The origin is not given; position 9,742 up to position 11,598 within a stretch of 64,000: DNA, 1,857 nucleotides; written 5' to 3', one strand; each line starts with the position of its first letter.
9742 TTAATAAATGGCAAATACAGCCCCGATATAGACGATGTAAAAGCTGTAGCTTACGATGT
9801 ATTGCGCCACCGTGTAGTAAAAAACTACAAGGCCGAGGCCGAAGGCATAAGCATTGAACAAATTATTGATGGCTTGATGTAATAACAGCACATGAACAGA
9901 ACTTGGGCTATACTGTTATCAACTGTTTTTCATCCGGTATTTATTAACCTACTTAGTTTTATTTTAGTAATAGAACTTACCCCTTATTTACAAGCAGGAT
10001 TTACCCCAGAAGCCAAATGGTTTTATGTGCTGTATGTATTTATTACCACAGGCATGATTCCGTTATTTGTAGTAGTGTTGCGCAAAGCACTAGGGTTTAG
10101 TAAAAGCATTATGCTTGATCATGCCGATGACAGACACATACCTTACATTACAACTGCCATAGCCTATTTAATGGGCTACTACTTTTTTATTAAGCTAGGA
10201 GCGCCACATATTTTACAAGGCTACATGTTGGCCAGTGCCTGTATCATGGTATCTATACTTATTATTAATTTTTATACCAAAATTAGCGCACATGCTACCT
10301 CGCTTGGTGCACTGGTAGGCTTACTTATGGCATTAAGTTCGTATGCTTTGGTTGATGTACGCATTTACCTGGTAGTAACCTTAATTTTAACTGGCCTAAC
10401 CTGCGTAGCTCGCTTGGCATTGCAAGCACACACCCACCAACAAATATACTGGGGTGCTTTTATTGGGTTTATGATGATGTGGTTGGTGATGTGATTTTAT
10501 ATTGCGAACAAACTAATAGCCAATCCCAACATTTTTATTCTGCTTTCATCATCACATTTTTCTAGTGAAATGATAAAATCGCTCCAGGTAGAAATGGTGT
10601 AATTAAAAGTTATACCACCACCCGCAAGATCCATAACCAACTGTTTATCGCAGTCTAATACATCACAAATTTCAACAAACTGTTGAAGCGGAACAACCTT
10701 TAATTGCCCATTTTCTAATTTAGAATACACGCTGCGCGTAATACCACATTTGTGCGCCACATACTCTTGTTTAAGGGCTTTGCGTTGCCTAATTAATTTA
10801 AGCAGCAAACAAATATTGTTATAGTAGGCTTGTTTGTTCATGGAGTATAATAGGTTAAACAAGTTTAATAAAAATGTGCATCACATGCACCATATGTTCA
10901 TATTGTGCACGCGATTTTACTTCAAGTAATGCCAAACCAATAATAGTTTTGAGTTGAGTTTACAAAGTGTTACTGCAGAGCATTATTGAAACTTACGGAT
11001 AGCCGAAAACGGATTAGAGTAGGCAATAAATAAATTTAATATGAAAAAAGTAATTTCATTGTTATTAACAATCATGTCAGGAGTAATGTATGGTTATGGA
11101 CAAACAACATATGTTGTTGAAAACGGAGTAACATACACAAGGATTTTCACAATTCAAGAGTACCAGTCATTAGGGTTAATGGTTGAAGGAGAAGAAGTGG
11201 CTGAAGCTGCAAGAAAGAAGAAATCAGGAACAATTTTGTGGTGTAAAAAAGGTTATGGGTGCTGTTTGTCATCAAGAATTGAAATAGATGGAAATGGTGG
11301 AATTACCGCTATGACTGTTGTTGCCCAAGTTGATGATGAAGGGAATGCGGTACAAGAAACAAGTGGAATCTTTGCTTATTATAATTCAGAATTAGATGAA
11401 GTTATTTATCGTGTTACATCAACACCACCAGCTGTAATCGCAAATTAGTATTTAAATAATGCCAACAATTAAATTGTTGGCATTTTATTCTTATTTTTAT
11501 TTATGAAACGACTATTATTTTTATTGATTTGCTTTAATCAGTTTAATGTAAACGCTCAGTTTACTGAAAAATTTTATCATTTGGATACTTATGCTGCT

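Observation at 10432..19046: Serial cassette hotspot for secreted/T9SS proteins between a membrane-protein gene and a methyltransferase gene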

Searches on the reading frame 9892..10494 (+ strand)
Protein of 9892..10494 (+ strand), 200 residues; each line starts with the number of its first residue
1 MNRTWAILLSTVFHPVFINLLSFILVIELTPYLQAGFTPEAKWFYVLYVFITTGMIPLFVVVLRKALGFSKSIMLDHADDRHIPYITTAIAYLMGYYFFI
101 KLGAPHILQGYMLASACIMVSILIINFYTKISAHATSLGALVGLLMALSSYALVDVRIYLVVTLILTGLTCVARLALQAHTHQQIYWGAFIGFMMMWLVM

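Call 9: search_protein_families(library=pfam, proteins=[window:9892-10494:+], max_evalue=0.01)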
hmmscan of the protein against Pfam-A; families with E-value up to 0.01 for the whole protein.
window:9892-10494:+ (200 aa): 1 family
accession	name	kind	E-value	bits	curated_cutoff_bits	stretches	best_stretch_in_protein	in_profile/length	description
PF01569.27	PAP2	-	0.0011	19.2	27.2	1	131-200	52-122/130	PAP2 superfamily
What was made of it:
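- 9892..10494 (+): Left anchor P: a PAP2-like membrane protein gene (200 aa), intact. Weak PAP2 match (call 9).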

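Call 14: find_encoding_contigs(protein=window:9892-10494:+, flank=10000, max_places=10)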
Protein window:9892-10494:+ (200 aa): 19 contigs read that carry it; 10 places shown.
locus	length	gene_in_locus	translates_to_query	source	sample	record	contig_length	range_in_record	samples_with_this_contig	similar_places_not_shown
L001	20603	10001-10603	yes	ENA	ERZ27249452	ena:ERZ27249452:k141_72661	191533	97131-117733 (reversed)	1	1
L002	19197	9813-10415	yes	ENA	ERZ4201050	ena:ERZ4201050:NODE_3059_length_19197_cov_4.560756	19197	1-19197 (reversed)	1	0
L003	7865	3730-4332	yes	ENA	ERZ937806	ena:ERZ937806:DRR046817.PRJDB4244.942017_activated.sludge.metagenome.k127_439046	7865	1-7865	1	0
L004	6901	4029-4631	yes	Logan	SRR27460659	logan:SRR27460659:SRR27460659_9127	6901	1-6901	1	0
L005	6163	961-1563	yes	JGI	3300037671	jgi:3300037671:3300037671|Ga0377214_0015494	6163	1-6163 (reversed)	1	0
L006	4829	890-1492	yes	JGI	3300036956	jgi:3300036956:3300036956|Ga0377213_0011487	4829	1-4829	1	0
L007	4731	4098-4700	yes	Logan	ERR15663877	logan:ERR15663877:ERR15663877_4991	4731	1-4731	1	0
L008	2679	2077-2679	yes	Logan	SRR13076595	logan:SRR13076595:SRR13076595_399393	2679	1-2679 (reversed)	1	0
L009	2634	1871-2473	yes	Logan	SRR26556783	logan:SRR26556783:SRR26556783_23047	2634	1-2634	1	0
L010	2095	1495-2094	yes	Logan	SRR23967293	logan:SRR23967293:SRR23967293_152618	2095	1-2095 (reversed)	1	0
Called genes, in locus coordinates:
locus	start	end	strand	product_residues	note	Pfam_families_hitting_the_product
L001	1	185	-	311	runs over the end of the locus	PF01040:UbiA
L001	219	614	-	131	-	PF11236:DUF3037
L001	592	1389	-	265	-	PF20613:HipA_2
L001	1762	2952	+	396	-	PF00503:G-alpha (faint), PF03193:RsgA_GTPase (faint), PF13167:GTP-bdg_N, PF16360:GTP-bdg_M, PF00025:Arf, PF01926:MMR_HSR1, PF04670:Gtr1_RagA (weak), PF00009:GTP_EFTU (weak)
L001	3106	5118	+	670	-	PF00639:Rotamase, PF13616:Rotamase_3, PF00639:Rotamase, PF13145:Rotamase_2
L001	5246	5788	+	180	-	-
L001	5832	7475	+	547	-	-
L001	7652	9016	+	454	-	PF09312:SurA_N (weak), PF13145:Rotamase_2, PF13616:Rotamase_3, PF00639:Rotamase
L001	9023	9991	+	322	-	PF00493:MCM (faint), PF20030:bpMoxR, PF00004:AAA (weak), PF07726:AAA_3, PF07728:AAA_5, PF17863:AAA_lid_2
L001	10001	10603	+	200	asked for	-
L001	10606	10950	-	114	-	PF01381:HTH_3, PF13443:HTH_26 (weak), PF13560:HTH_31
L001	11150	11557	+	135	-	-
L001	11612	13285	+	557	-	-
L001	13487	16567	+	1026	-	PF13585:CHU_C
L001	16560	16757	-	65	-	-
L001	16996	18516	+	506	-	PF18962:Por_Secre_tail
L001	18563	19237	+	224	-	-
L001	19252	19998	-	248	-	PF05050:Methyltransf_21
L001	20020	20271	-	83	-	PF16118:DUF4834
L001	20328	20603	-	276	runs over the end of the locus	PF01177:Asp_Glu_race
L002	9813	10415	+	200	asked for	-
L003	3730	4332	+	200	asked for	-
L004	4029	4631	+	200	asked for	-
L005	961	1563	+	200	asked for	-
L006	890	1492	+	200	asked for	-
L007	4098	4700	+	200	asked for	-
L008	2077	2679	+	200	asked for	?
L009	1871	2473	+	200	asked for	-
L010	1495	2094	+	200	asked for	?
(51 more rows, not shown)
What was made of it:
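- Several alleles of the same species turn up across the public metagenomes searched (call 14), so strains with different alleles could plausibly share a sample.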

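Call 18: find_related_loci(query=window:9892-10494:+, collection=genome_contigs, flank=10000)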
Query window:9892-10494:+ (200 aa) in genome_contigs; peptide patterns used: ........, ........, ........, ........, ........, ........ (x = any residue, [..] = any of these).
208 stretches matched a pattern; 3 encode a relative of the query (tblastn E <= 1e-3); 3 distinct loci.
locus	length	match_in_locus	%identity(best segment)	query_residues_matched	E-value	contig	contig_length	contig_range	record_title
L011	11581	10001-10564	70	1-188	5e-88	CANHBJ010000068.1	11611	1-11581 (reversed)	MAG: Bacteroidetes bacterium isolate RE-16jun15-135 genome assembly, contig: RE-16jun15-C4718, whole genome shotgun sequ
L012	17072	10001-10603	40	1-200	4e-33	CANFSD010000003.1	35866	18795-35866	MAG: Bacteroidetes bacterium isolate Jr-16oct17-39 genome assembly, contig: Jr-16oct17-C2192, whole genome shotgun seque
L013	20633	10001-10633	25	1-200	4e-9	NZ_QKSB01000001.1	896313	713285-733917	Putridiphycobacter roseus strain SM1701 SM1701_scaffold1, whole genome shotgun sequence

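Call 35: search_protein_families(library=padloc, proteins=[window:9892-10494:+], max_evalue=0.01)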
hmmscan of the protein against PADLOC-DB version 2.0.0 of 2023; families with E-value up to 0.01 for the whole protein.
window:9892-10494:+ (200 aa): 0 families

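Call 36: find_homologous_proteins(query=window:9892-10494:+, max_evalue=1e-20)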
Query window:9892-10494:+ (200 aa): 28 proteins with E <= 1e-20 among 670 candidates.
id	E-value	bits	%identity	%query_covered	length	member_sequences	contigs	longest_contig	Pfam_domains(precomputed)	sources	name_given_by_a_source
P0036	1.5e-120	419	99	100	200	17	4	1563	-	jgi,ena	jgi:hypothetical protein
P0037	4.6e-114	398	93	100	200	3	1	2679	-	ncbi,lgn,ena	-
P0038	1.9e-112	392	92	100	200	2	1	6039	-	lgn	-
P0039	1.2e-90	321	75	100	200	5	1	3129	-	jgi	jgi:hypothetical protein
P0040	4.3e-90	319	75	100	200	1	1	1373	-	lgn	-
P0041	1.8e-89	317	74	100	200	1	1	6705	-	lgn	-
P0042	1.2e-88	315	70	100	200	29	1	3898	-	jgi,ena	-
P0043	4.1e-88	313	74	100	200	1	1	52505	PF01569.28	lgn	-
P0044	4.3e-88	313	74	100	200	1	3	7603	PF01569.28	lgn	-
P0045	5.9e-87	309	72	100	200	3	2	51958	-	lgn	-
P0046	2.2e-85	304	69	100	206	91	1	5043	-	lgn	-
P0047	2.2e-78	281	65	98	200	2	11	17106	-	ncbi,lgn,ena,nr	ncbi:MAG: hypothetical protein KBE91_09520 [Bacteroidia bacterium]|nr:hypothetical protein [Bacteroi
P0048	2.1e-76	275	62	100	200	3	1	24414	-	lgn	-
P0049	4.6e-74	267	63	100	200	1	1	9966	-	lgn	-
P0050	2.2e-73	265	61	100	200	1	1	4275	-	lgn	-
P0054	6.3e-71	257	61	100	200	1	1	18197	-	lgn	-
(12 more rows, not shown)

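Call 37: find_encoding_contigs(protein=P0038, flank=10000, max_places=3)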
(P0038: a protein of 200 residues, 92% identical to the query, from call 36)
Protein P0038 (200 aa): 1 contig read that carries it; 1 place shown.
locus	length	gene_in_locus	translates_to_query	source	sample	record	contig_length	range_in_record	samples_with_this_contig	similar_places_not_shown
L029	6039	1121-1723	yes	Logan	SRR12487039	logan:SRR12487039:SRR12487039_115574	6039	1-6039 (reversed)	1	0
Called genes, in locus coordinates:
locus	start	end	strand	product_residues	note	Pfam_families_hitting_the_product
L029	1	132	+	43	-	?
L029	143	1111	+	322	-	PF00493:MCM (faint), PF20030:bpMoxR, PF00004:AAA (weak), PF07726:AAA_3, PF07728:AAA_5, PF17863:AAA_lid_2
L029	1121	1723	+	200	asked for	-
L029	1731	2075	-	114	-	PF13744:HTH_37 (weak), PF01381:HTH_3, PF12844:HTH_19 (faint), PF13443:HTH_26, PF13560:HTH_31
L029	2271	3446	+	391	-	PF18962:Por_Secre_tail (weak)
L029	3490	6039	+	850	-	?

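Call 38: find_encoding_contigs(protein=P0045, flank=10000, max_places=3)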
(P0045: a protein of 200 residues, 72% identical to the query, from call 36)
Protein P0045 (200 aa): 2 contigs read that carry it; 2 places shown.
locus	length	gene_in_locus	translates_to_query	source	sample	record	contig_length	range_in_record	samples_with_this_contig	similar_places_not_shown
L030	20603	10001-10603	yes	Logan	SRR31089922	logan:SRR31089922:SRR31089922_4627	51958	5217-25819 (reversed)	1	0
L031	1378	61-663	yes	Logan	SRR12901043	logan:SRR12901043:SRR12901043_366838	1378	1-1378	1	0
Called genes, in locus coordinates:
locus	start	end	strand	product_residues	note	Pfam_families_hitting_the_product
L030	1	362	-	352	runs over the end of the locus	PF13378:MR_MLE_C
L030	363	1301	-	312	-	PF01040:UbiA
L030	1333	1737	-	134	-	PF11236:DUF3037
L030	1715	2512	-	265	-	PF20613:HipA_2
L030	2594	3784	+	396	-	PF13167:GTP-bdg_N, PF16360:GTP-bdg_M, PF03193:RsgA_GTPase (faint), PF00025:Arf, PF00071:Ras (weak), PF01926:MMR_HSR1, PF04670:Gtr1_RagA (weak), PF00009:GTP_EFTU, +1 more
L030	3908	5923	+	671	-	PF13616:Rotamase_3, PF00639:Rotamase, PF13616:Rotamase_3, PF00639:Rotamase, PF13145:Rotamase_2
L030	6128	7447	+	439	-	PF09312:SurA_N (weak), PF13145:Rotamase_2 (weak), PF13616:Rotamase_3, PF00639:Rotamase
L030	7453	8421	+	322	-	PF20030:bpMoxR, PF07726:AAA_3, PF07728:AAA_5, PF17863:AAA_lid_2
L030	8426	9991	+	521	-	PF08757:CotH, PF18962:Por_Secre_tail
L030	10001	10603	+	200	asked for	-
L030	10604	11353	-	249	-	PF05050:Methyltransf_21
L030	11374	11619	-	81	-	PF16118:DUF4834 (weak)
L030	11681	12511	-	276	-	PF01177:Asp_Glu_race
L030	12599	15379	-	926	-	PF04231:Endonuclease_1, PF18962:Por_Secre_tail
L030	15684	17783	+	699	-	PF00586:AIRS, PF02769:AIRS_C, PF00586:AIRS, PF02769:AIRS_C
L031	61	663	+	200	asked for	-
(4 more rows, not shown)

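Call 39: find_encoding_contigs(protein=P0039, flank=10000, max_places=3)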
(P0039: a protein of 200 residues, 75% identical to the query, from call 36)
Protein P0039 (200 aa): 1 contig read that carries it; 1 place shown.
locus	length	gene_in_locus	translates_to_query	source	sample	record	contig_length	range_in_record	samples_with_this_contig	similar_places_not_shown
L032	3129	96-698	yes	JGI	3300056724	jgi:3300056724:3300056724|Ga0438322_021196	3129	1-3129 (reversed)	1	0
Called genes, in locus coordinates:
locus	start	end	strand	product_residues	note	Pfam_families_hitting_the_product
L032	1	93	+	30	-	?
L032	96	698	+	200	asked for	-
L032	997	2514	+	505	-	PF18962:Por_Secre_tail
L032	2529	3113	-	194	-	PF05050:Methyltransf_21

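Call 41: find_encoding_contigs(protein=P0047, flank=8000, max_places=4)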
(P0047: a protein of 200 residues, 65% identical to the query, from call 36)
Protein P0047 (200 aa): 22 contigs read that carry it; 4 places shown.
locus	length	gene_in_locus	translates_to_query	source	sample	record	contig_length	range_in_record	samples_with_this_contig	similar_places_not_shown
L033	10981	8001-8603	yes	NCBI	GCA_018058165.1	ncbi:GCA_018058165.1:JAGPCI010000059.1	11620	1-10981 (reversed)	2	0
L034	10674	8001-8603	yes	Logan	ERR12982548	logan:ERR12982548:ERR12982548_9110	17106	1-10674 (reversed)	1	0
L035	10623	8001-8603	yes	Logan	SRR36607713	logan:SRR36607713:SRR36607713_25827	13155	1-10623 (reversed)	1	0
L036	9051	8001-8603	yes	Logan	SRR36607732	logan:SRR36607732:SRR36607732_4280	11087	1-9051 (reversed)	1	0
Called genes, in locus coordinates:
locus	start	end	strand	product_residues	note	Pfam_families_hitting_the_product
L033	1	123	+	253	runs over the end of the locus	PF00512:HisKA, PF02518:HATPase_c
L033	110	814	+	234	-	PF00072:Response_reg, PF00486:Trans_reg_C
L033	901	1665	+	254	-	-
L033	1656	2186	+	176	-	-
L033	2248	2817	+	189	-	-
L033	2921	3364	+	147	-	PF00572:Ribosomal_L13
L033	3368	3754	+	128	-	PF00380:Ribosomal_S9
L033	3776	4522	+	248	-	PF00318:Ribosomal_S2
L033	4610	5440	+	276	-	PF00889:EF_TS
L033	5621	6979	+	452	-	PF09312:SurA_N (faint), PF13145:Rotamase_2 (faint), PF13616:Rotamase_3, PF00639:Rotamase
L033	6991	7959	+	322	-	PF20030:bpMoxR, PF07726:AAA_3, PF07728:AAA_5, PF17863:AAA_lid_2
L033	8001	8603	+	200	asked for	-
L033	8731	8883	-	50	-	-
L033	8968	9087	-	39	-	-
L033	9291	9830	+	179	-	-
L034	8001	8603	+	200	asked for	-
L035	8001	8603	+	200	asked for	-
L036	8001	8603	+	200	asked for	-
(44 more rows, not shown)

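Call 42: find_encoding_contigs(protein=P0048, flank=8000, max_places=2)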
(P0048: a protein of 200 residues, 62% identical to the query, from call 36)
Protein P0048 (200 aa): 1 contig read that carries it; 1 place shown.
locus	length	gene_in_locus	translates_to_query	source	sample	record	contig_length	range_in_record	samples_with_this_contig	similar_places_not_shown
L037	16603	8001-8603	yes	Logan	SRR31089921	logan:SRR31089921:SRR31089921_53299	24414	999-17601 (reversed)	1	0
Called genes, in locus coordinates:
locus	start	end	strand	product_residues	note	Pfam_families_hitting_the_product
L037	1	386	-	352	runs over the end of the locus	PF13378:MR_MLE_C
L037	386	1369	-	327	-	PF01040:UbiA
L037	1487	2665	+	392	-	PF13167:GTP-bdg_N, PF16360:GTP-bdg_M, PF03193:RsgA_GTPase (faint), PF00025:Arf, PF00071:Ras (weak), PF01926:MMR_HSR1, PF02421:FeoB_N (faint), PF00009:GTP_EFTU (weak)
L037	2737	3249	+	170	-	PF24880:DUF7738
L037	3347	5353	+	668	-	PF00639:Rotamase, PF13616:Rotamase_3, PF00639:Rotamase, PF13145:Rotamase_2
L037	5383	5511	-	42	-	-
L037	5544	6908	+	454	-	PF09312:SurA_N (weak), PF13145:Rotamase_2 (weak), PF13616:Rotamase_3, PF00639:Rotamase, PF13616:Rotamase_3 (weak)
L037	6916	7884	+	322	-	PF20030:bpMoxR, PF00004:AAA (weak), PF07726:AAA_3, PF07728:AAA_5, PF17863:AAA_lid_2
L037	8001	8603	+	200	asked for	-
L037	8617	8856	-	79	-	-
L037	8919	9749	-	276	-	PF01177:Asp_Glu_race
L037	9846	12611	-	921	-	PF04231:Endonuclease_1, PF18962:Por_Secre_tail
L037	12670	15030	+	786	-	PF18072:FGAR-AT_linker, PF00586:AIRS, PF02769:AIRS_C, PF00586:AIRS, PF02769:AIRS_C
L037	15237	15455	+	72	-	PF12840:HTH_20, PF01022:HTH_5 (weak), PF12802:MarR_2 (weak), PF08279:HTH_11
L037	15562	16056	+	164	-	PF08327:AHSA1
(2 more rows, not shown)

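Call 43: find_encoding_contigs(protein=P0054, flank=8000, max_places=2)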
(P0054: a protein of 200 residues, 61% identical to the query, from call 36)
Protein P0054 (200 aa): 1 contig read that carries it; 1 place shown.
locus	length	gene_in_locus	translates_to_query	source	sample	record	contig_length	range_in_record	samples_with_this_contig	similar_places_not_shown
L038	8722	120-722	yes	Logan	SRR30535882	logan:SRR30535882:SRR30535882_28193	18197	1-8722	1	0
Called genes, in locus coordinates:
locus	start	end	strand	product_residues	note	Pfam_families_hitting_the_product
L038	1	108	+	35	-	?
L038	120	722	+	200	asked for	-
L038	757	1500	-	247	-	PF05050:Methyltransf_21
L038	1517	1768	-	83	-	PF16118:DUF4834 (weak)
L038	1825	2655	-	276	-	PF01177:Asp_Glu_race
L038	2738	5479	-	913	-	PF04231:Endonuclease_1, PF18962:Por_Secre_tail (weak)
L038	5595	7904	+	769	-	PF18072:FGAR-AT_linker, PF00586:AIRS, PF02769:AIRS_C, PF00586:AIRS, PF02769:AIRS_C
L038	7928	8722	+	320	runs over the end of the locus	PF01553:Acyltransferase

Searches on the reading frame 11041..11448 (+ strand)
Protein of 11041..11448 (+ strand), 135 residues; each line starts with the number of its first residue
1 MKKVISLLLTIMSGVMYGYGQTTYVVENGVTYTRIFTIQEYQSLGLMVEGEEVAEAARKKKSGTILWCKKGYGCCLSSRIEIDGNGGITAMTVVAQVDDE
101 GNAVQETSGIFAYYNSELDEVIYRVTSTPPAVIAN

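Call 9: search_protein_families(library=pfam, proteins=[window:11041-11448:+], max_evalue=0.01)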
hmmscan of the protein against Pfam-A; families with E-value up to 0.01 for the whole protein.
window:11041-11448:+ (135 aa): 0 families
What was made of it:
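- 11041..11448 (+): 135-aa secreted protein gene (cassette A). No Pfam match (call 9).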

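Call 22: find_encoding_contigs(protein=window:11041-11448:+, flank=8000, max_places=10)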
Protein window:11041-11448:+ (135 aa): 8 contigs read that carry it; 7 places shown.
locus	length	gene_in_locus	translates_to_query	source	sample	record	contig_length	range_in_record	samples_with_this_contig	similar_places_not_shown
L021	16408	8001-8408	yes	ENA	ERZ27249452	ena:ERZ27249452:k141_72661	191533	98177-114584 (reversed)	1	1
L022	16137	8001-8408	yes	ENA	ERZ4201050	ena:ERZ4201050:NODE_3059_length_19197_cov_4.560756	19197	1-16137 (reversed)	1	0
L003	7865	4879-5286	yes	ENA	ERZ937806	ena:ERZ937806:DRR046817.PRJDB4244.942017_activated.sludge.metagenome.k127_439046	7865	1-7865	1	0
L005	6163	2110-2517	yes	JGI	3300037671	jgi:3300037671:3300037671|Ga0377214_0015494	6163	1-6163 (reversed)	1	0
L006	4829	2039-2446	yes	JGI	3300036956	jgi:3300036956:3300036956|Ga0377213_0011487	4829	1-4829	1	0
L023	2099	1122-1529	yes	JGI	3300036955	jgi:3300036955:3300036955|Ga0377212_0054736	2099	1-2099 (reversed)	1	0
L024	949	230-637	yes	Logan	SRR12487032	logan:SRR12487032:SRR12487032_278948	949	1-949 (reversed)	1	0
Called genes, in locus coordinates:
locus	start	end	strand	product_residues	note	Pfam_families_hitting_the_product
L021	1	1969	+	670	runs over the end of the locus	PF00639:Rotamase, PF13616:Rotamase_3, PF00639:Rotamase, PF13145:Rotamase_2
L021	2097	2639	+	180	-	-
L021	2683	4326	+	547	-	-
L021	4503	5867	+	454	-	PF09312:SurA_N (weak), PF13145:Rotamase_2, PF13616:Rotamase_3, PF00639:Rotamase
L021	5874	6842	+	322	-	PF00493:MCM (faint), PF20030:bpMoxR, PF00004:AAA (weak), PF07726:AAA_3, PF07728:AAA_5, PF17863:AAA_lid_2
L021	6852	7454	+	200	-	-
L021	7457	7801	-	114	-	PF01381:HTH_3, PF13443:HTH_26 (weak), PF13560:HTH_31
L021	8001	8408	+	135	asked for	-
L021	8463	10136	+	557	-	-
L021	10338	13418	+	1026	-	PF13585:CHU_C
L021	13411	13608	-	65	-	-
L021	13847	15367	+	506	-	PF18962:Por_Secre_tail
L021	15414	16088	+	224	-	-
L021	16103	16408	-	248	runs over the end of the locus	PF05050:Methyltransf_21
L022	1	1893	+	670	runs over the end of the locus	PF00639:Rotamase, PF13616:Rotamase_3, PF00639:Rotamase, PF13145:Rotamase_2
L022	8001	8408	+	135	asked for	-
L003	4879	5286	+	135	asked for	-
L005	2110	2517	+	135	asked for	-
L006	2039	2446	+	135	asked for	-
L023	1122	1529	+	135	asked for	-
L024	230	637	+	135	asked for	-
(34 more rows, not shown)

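Call 35: search_protein_families(library=padloc, proteins=[window:11041-11448:+], max_evalue=0.01)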
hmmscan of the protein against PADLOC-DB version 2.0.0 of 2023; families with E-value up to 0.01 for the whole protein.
window:11041-11448:+ (135 aa): 0 families
